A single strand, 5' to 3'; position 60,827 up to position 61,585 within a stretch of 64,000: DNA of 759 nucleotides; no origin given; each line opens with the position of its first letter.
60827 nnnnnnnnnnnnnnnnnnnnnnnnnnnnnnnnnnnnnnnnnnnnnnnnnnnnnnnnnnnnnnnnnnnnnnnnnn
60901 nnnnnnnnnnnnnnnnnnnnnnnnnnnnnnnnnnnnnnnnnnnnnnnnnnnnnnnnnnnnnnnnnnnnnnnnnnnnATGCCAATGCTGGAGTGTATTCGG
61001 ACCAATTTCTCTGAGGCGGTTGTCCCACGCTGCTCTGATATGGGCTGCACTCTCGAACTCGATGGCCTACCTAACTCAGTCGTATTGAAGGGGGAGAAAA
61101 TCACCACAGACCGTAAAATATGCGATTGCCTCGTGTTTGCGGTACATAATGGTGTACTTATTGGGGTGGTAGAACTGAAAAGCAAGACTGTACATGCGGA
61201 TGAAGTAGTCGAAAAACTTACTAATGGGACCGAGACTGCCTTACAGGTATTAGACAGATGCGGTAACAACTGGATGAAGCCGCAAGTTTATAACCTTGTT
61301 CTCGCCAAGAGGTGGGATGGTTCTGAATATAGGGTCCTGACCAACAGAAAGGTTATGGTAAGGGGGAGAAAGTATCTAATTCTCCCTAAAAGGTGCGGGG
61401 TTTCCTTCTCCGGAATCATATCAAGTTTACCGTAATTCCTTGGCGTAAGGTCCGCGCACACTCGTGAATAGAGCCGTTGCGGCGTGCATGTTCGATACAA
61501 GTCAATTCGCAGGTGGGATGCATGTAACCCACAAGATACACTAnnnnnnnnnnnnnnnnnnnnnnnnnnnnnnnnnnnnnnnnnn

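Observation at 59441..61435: ABC-type ATPase plus a small PD-(D/E)XK-like protein: candidate uncharacterised two-gene defence module next to MazEF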

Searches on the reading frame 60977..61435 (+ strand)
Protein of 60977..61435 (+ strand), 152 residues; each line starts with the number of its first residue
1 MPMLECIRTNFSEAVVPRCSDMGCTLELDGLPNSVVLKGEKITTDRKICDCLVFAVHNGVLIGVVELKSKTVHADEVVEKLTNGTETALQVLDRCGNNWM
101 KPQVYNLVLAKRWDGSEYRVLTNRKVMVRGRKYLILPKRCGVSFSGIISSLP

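Call 4: search_protein_families(library=pfam, proteins=[window:60977-61435:+], max_evalue=1)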
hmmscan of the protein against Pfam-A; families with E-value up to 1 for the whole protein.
window:60977-61435:+ (152 aa): 0 families

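Call 7: search_protein_families(library=padloc, proteins=[window:60977-61435:+], max_evalue=1)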
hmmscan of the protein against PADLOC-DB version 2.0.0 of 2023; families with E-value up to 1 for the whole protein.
window:60977-61435:+ (152 aa): 0 families

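Call 9: search_protein_families(library=ncbifam, proteins=[window:60977-61435:+], max_evalue=1)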
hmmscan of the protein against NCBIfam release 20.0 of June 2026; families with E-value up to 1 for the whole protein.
window:60977-61435:+ (152 aa): 2 families
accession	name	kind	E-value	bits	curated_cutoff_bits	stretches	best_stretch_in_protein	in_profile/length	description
NF001250.0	PRK00218.1-6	equivalog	0.033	13.7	262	1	42-131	85-152/205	high frequency lysogenization protein HflD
NF005595.0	PRK07327.1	subfamily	0.14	11.3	292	1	66-101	193-228/271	enoyl-CoA hydratase/isomerase family protein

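Call 10: find_homologous_proteins(query=window:60977-61432:+, max_evalue=0.001)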
Query window:60977-61432:+ (152 aa): 52 proteins with E <= 0.001 among 66 candidates.
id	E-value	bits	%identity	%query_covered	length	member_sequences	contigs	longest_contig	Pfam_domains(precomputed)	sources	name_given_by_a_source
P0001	7.3e-91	319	97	99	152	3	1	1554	-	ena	-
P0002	8.5e-55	202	55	100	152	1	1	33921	-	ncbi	-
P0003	2.0e-54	201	56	100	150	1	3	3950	-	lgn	-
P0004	3.4e-53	197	59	97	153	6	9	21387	-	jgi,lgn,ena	-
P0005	2.1e-52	195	60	98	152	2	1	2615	-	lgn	-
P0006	4.4e-52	194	66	89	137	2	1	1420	-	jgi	jgi:hypothetical protein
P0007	5.5e-52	193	57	100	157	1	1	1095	-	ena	-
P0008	6.5e-52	193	56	99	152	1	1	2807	-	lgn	-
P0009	6.9e-52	193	56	99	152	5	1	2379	-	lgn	-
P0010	7.9e-52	193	54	99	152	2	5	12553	-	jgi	jgi:hypothetical protein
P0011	7.9e-52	193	56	100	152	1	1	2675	-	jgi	-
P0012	1.4e-51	192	55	99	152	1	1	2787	-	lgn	-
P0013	4.2e-51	190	60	88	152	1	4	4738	-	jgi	jgi:hypothetical protein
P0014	5.6e-51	190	55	98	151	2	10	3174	-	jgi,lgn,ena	-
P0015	6.0e-51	190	54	100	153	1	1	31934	-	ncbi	-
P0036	1.1e-36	144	44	99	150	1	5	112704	-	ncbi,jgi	ncbi:MAG: hypothetical protein ACP5KW_09725 [Thermoproteota archaeon]|jgi:hypothetical protein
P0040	7.3e-36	141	48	97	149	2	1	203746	-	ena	-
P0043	2.5e-34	136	46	99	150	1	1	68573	-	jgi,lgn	jgi:hypothetical protein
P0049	3.6e-28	116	47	93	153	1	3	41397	-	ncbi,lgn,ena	-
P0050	1.2e-27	114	40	97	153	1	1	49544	-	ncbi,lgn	-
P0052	5.4e-10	57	37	95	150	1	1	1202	-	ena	-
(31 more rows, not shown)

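Call 18: find_encoding_contigs(protein=P0002, flank=8000, max_places=3)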
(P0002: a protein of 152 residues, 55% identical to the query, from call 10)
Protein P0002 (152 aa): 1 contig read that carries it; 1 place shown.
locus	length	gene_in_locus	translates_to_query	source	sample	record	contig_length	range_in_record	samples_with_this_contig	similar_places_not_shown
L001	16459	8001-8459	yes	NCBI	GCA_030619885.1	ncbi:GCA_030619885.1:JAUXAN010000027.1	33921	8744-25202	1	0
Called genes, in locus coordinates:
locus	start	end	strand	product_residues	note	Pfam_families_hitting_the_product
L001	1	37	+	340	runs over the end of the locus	PF01075:Glyco_transf_9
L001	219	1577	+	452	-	PF02310:B12-binding, PF04055:Radical_SAM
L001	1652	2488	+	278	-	PF11306:DUF3108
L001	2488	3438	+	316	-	-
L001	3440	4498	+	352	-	PF00483:NTP_transferase, PF12804:NTP_transf_3 (weak), PF22640:ManC_GMP_beta-helix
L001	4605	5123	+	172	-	-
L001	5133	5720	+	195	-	PF01725:Ham1p_like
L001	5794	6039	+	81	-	PF01541:GIY-YIG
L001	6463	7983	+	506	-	PF13175:AAA_15, PF13304:AAA_21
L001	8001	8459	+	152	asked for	-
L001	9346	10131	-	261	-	PF00005:ABC_tran, PF02463:SMC_N (faint), PF13304:AAA_21 (weak)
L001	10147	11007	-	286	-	PF00535:Glycos_transf_2, PF13641:Glyco_tranf_2_3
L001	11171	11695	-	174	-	PF00156:Pribosyltran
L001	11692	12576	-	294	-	PF00574:CLP_protease (weak), PF01972:SDH_protease (faint), PF25145:NfeD1b_N (weak), PF01343:Peptidase_S49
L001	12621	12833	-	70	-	-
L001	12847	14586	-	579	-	PF13512:TPR_18 (faint), PF13525:YfiO, PF07719:TPR_2 (faint), PF04348:LppC, PF13174:TPR_6 (weak), PF13433:Peripla_BP_5, PF13458:Peripla_BP_6, PF01094:ANF_receptor, +1 more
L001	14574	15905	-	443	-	PF01336:tRNA_anti-codon, PF00152:tRNA-synt_2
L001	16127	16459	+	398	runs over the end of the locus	PF05977:MFS_3, PF07690:MFS_1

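Call 19: find_encoding_contigs(protein=P0036, flank=8000, max_places=3)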
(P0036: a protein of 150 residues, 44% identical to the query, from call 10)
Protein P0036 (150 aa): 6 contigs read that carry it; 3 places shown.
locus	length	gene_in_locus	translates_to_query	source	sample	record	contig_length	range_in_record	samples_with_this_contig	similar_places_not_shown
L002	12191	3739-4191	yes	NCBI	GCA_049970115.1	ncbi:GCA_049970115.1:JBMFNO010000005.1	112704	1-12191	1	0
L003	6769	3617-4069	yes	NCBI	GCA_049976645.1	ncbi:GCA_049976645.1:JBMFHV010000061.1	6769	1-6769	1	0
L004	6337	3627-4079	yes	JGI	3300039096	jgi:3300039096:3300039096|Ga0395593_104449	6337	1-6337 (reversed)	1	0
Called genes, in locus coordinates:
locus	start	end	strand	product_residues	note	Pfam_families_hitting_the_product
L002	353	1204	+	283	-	PF01972:SDH_protease, PF25145:NfeD1b_N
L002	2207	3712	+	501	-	PF02463:SMC_N (faint), PF13175:AAA_15, PF13304:AAA_21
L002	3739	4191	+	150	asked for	-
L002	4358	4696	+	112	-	PF23025:YbjQ_2 (weak), PF01906:YbjQ_1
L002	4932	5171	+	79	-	-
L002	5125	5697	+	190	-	-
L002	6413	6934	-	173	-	PF05942:PaREP1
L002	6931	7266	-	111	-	-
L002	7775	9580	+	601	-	PF10102:DUF2341, PF00041:fn3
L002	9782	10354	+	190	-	-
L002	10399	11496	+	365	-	-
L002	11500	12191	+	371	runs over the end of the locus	-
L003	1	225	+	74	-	?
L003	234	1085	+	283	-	PF01972:SDH_protease, PF25145:NfeD1b_N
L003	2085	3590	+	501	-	PF02463:SMC_N (faint), PF13175:AAA_15, PF13304:AAA_21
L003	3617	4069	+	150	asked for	-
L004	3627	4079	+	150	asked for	-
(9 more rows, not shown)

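Call 20: find_encoding_contigs(protein=P0040, flank=8000, max_places=2)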
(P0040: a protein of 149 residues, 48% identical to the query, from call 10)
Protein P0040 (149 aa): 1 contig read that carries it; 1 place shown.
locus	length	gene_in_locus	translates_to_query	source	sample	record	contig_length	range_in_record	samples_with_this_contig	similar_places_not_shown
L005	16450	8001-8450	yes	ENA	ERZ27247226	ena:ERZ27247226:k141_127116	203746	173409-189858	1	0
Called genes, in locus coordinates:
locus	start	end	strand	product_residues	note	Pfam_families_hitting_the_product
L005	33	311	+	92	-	PF14076:DUF4258 (weak)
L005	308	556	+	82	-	PF10049:DUF2283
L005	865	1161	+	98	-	-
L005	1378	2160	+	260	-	-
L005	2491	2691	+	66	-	-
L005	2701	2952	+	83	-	PF05016:ParE_toxin (weak), PF15781:ParE-like_toxin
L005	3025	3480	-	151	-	PF01850:PIN (weak)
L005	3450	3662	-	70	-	PF07362:CcdA (weak)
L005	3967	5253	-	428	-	-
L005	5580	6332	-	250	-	PF01934:HepT-like, PF18765:Polbeta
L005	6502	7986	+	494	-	PF13175:AAA_15, PF13304:AAA_21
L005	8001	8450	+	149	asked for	-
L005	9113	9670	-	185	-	PF10040:CRISPR_Cas6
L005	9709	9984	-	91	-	-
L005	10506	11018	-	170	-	PF22662:Csa3_N (faint), PF09651:Cas_APE2256 (weak), PF12802:MarR_2 (weak)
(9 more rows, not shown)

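Call 21: find_encoding_contigs(protein=P0050, flank=8000, max_places=2)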
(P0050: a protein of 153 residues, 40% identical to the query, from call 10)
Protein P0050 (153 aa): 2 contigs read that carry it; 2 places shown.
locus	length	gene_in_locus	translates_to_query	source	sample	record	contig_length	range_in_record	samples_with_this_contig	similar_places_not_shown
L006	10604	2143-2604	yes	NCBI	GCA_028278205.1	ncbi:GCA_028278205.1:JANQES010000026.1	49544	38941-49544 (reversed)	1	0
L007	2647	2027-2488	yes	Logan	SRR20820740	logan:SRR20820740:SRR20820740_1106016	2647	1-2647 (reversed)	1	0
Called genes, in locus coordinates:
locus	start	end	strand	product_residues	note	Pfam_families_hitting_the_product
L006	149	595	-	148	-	PF00072:Response_reg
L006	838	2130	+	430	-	PF13175:AAA_15, PF13304:AAA_21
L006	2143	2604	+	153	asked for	-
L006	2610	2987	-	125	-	PF02537:CRCB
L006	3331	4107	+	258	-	PF06764:DUF1223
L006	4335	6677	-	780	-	PF00580:UvrD-helicase, PF13245:AAA_19, PF13604:AAA_30 (faint), PF13361:UvrD_C, PF13538:UvrD_C_2, PF21196:PcrA_UvrD_tudor (faint)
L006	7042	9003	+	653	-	PF01433:Peptidase_M1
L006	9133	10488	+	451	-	PF01773:Nucleos_tra2_N, PF07670:Gate, PF07662:Nucleos_tra2_C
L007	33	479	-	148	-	PF00072:Response_reg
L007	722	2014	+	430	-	PF13175:AAA_15, PF13304:AAA_21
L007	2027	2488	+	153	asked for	-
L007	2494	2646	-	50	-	?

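Call 22: find_encoding_contigs(protein=P0049, flank=8000, max_places=2)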
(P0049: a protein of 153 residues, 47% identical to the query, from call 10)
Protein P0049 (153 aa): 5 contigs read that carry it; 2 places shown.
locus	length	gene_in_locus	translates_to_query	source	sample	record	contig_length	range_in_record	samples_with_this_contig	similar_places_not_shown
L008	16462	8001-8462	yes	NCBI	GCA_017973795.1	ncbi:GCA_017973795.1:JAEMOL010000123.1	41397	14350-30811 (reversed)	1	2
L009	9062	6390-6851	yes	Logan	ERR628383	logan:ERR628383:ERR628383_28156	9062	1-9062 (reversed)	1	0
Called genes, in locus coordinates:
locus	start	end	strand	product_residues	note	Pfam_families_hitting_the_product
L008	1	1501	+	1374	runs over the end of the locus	-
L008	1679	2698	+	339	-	PF03186:CobD_Cbib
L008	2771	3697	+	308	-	-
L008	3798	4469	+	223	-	PF01135:PCMT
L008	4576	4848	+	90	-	-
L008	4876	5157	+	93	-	-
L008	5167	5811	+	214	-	PF00300:His_Phos_1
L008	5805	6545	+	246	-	PF01048:PNP_UDP_1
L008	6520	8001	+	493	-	PF13175:AAA_15, PF13304:AAA_21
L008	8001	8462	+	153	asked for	-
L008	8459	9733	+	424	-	PF01964:ThiC_Rad_SAM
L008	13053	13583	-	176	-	PF13482:RNase_H_2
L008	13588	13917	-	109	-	PF09707:Cas_Cas2CT1978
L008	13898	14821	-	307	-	PF01867:Cas_Cas1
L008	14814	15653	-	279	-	PF02498:Bro-N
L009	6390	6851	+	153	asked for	-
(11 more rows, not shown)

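Call 23: find_encoding_contigs(protein=P0043, flank=8000, max_places=2)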
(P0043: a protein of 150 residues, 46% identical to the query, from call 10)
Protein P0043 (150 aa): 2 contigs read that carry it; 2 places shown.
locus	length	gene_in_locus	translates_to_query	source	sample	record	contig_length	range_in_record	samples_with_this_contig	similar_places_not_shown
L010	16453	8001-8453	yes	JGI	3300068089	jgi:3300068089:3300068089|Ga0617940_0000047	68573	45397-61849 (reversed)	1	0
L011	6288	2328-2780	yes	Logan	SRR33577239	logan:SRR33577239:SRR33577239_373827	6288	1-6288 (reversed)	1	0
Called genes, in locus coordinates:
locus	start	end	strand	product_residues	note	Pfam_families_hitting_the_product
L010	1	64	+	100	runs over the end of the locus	PF05016:ParE_toxin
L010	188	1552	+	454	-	PF02321:OEP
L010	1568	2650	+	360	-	PF25917:BSH_RND, PF25919:BSH_CusB (weak), PF25973:BSH_CzcB (weak), PF25984:BSH_YknX (weak), PF25893:HH_CzcB, PF25954:Beta-barrel_RND_2, PF25967:RND-MFP_C (weak), PF25989:YknX_C (weak), +1 more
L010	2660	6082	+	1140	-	PF00873:ACR_tran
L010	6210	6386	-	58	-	-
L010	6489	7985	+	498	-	PF02463:SMC_N (faint), PF13175:AAA_15, PF13304:AAA_21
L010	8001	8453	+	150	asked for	-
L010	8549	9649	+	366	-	PF03235:GmrSD_N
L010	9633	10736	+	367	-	PF02463:SMC_N (weak), PF13175:AAA_15, PF13476:AAA_23, PF13304:AAA_21, PF13175:AAA_15, PF12476:DUF3696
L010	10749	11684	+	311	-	-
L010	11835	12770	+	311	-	PF00005:ABC_tran, PF13304:AAA_21 (weak)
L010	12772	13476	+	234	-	PF12679:ABC2_membrane_2 (faint), PF13346:ABC2_membrane_5 (weak)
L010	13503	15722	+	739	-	PF23357:DUF7088, PF09822:ABC_transp_aux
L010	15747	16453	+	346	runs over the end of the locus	PF14238:DUF4340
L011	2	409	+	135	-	?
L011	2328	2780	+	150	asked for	-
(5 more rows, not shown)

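Call 24: predict_structure(alignment_id=A1)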
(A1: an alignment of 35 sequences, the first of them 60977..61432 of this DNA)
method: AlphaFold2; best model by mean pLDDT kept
length: 152 residues; sequences in the alignment: 35
mean_pLDDT: 93.5   pTM: 0.90
mean pLDDT of the five models: 93.5, 93.0, 92.8, 92.2, 92.2
residues with pLDDT >= 90: 128; 70-90: 21; 50-70: 3; < 50: 0
segments of 3 or more residues with pLDDT < 50: none
pLDDT, mean of each block of 10 residues (from residue 1): 92 97 93 96 95 94 93 90 97 85 95 91 96 96 94 75
secondary structure, 60 per line:
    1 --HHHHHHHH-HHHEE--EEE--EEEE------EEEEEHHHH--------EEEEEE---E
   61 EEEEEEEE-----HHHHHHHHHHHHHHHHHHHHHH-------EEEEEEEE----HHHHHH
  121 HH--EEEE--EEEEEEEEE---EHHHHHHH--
elements in order: H3-10 E19-21 E24-27 E34-38 H39-42 E51-56 E60-68 H74-95 E103-110 H115-122 E125-128 E131-139 H144-150

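Call 27: fold_search(model_id=the predicted structure, library=pdb)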
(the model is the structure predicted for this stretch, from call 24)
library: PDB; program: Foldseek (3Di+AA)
matches with E <= 10: 512; with E <= 0.001: 0
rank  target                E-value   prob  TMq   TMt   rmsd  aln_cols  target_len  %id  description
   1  2p14                  4.8e-03  1.00  0.36  0.30   4.4        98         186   17  Crystal structure of small subunit (R.BspD6I2) of the heterodimeric restriction endonuclease R.BspD6I (released 2008-03-11)
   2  9f38_A                1.2e-02  0.60  0.32  0.10  11.2       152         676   11  BsmI (wild-type) crystallized with Ca2+ and cognate dsDNA (released 2025-04-02)
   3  3v1z_B                2.4e-02  0.84  0.34  0.21   8.0       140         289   11  Crystal structure of Type IIF restriction endonuclease Bse634I with cognate DNA (released 2012-04-25)
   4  9ez7_A                3.3e-02  0.41  0.32  0.10  10.1       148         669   11  BsmI (Nicking top mutant) crystallized with Ca2+ and cognate dsDNA (released 2025-04-02)
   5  5lhc_A                4.0e-02  0.85  0.34  0.11   4.9        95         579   14  The structure of D456A mutant of Nt.BspD6I nicking endonuclease at 0.24 nm resolution . (released 2017-08-16)
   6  5liq_B                5.4e-02  0.85  0.36  0.11   4.9       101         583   14  The structure of C160S,C508S,C578S mutant of Nt.BspD6I nicking endonuclease at 0.185 nm resolution . (released 2017-08-02)
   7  6qnz_B                5.8e-02  0.87  0.36  0.11   4.4       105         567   13  Crystal structure of the site-specific DNA nickase N.BspD6I E418A Mutant (released 2020-03-04)
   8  5liz                  7.5e-02  0.84  0.36  0.11   4.7       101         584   13  The structure of Nt.BspD6I nicking endonuclease with all cysteines mutated by serine residues at 0.19 nm resolution . (released 2017-08-02)
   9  8z4i_B                7.5e-02  0.33  0.29  0.14   7.3       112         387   11  crystal structure of Cdn1 in complex with cA3 (released 2026-02-04)
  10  6r0j_MODEL_1_A        8.5e-02  0.30  0.30  0.26  13.2       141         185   12  The N-terminal domain of rhomboid protease YqgP (released 2020-01-08)
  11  1knv_B                9.6e-02  0.63  0.35  0.21   7.4       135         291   10  Bse634I restriction endonuclease (released 2002-02-27)
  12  6qnz_A                1.0e-01  0.60  0.35  0.11   5.0        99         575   14  Crystal structure of the site-specific DNA nickase N.BspD6I E418A Mutant (released 2020-03-04)
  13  1knv_A                1.4e-01  0.51  0.35  0.21   6.8       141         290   10  Bse634I restriction endonuclease (released 2002-02-27)
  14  9wuf                  1.4e-01  0.12  0.24  0.05  10.2       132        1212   12  Cryo-EM structure of Upx (released 2026-02-11)
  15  3u44_B                1.6e-01  0.12  0.24  0.05  15.6       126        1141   18  Crystal structure of AddAB-DNA complex (released 2012-03-21)
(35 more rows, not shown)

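Call 28: fold_search(model_id=the predicted structure, library=viral)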
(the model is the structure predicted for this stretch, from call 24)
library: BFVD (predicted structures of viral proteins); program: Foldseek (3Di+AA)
matches with E <= 10: 816; with E <= 0.001: 0
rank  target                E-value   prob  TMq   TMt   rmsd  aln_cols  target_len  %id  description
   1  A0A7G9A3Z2            3.7e-03  0.87  0.31  0.19   9.7       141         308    8  Uncharacterized protein [Bacteriophage sp.]
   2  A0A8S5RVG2            3.7e-03  0.69  0.28  0.23  11.9       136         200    9  PD-(D/E)XK nuclease superfamily protein [Siphoviridae sp. ctHip2]
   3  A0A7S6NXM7            7.5e-03  0.51  0.29  0.25  13.6       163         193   10  Uncharacterized protein [Bathycoccus sp. RCC716 virus 1]
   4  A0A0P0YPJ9            1.3e-02  0.75  0.34  0.12   6.8       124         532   13  (no name in the UniProt tables at hand)
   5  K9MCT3                1.6e-02  0.72  0.34  0.22  11.2       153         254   13  (no name in the UniProt tables at hand)
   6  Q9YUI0                1.8e-02  0.82  0.27  0.23   6.3        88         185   17  UL76 protein (Fragment) [Rhesus cytomegalovirus (strain 68-1)]
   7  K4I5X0                2.0e-02  0.54  0.35  0.27  12.6       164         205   11  Uncharacterized protein [Salmonella phage STML-198]
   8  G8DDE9                2.0e-02  0.51  0.32  0.29  10.9       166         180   14  (no name in the UniProt tables at hand)
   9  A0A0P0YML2            2.1e-02  0.63  0.33  0.10   7.8       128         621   13  (no name in the UniProt tables at hand)
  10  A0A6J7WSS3            2.2e-02  0.80  0.40  0.41  11.3       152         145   11  Uncharacterized protein [uncultured Caudovirales phage]
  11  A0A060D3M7            2.5e-02  0.66  0.33  0.23   9.8       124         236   14  ORF20 [Bovine gammaherpesvirus 6]
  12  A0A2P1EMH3            2.7e-02  0.30  0.28  0.16  16.1       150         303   11  DUF5889 domain-containing protein [Moumouvirus australiensis]
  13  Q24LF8                2.9e-02  0.72  0.36  0.40   6.7       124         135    9  Uncharacterized protein [Clostridium phage phiCD119 (strain Clostridium difficile/United States/Govind/2006)]
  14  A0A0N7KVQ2            3.9e-02  0.13  0.22  0.21  14.4       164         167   11  (no name in the UniProt tables at hand)
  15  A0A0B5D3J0            4.5e-02  0.33  0.25  0.14   9.9       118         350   20  ORF20 [macacine gammaherpesvirus 12]
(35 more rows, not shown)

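Call 34: find_encoding_contigs(protein=P0001, flank=5000, max_places=5)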
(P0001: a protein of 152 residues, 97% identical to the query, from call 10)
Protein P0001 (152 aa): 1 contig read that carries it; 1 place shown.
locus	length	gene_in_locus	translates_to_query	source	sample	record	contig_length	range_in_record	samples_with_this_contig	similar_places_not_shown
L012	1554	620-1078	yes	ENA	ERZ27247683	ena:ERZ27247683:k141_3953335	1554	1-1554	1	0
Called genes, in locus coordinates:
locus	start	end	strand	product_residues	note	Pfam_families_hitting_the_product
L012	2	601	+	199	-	?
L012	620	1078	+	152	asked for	-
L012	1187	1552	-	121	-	?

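Call 40: search_solved_structures(query=A1, max_evalue=10, show_alignments=2)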
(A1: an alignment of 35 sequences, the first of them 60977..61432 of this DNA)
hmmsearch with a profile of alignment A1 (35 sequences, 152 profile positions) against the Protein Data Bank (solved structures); distinct sequences matched with E-value up to 10: 2.
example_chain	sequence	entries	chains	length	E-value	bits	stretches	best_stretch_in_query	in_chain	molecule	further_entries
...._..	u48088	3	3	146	0.28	14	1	70-125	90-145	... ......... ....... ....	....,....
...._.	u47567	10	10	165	0.56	13.1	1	70-127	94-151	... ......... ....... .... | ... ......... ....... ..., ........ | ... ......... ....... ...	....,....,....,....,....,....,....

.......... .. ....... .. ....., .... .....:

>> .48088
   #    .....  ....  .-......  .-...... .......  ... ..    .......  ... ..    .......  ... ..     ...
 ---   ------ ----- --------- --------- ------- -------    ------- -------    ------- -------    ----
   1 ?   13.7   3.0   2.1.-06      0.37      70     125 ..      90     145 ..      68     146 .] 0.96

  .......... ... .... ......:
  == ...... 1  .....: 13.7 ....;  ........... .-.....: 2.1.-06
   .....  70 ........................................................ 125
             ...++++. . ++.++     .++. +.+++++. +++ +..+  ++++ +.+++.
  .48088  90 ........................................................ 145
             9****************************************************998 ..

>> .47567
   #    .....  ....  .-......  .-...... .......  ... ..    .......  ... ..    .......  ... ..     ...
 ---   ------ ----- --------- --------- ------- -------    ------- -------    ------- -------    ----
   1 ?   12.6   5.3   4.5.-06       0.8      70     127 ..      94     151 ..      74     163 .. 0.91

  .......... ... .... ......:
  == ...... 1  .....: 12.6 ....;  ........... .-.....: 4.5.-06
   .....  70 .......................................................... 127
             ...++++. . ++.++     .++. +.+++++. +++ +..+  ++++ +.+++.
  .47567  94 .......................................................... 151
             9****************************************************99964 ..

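Call 42: search_dna_similar(query=window:60977-61432:+, collection=plasmids, mode=protein, max_evalue=1, max_rows=20)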
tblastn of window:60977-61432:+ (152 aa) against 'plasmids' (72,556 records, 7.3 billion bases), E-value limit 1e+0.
No match.
